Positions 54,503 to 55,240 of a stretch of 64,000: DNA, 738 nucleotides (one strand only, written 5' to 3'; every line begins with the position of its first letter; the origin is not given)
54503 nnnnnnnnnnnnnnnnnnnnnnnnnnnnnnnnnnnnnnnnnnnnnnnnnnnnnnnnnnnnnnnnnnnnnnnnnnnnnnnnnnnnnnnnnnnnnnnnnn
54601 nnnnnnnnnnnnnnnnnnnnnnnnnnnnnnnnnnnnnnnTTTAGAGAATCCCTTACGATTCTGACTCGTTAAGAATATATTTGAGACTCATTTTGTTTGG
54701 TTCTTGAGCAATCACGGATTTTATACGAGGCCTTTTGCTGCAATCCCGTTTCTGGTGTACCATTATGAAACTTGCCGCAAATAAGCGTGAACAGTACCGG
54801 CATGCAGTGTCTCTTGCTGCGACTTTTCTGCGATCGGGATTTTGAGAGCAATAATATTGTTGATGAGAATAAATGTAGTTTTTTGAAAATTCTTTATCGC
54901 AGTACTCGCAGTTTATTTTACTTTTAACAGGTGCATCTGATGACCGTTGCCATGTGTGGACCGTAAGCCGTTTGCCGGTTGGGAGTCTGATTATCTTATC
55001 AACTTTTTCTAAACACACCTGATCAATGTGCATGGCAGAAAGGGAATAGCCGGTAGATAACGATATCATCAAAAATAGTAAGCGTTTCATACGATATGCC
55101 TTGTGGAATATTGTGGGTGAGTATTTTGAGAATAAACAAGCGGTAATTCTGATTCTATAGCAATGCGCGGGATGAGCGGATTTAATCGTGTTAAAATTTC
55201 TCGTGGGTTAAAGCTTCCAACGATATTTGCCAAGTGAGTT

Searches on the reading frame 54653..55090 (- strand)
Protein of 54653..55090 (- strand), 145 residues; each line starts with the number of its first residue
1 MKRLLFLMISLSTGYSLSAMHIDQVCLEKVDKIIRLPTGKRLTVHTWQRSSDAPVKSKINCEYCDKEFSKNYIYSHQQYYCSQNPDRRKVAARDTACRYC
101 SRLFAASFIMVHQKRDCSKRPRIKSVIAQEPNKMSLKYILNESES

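Call 69: search_protein_families(library=pfam, proteins=[window:54653-55090:-], max_evalue=0.1)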
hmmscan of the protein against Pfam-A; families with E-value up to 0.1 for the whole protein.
window:54653-55090:- (145 aa): 5 families
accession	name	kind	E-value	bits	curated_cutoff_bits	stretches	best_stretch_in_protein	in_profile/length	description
PF13913.12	zf-C2HC_2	-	3.6e-05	23.8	27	1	96-114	4-22/25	zinc-finger of a C2HC-type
PF10276.14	zf-CHCC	-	0.0062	17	27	0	58-68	27-37/37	Zinc-finger domain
PF02748.20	PyrI_C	-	0.0077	16.5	23.4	1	56-72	31-47/48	Aspartate carbamoyltransferase regulatory chain, metal binding domain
PF13894.12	zf-C2H2_4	-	0.071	14.3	27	0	60-77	2-20/24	C2H2-type zinc finger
PF09768.15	Peptidase_M76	-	0.074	13.3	25.2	0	26-87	3-64/170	Peptidase M76 family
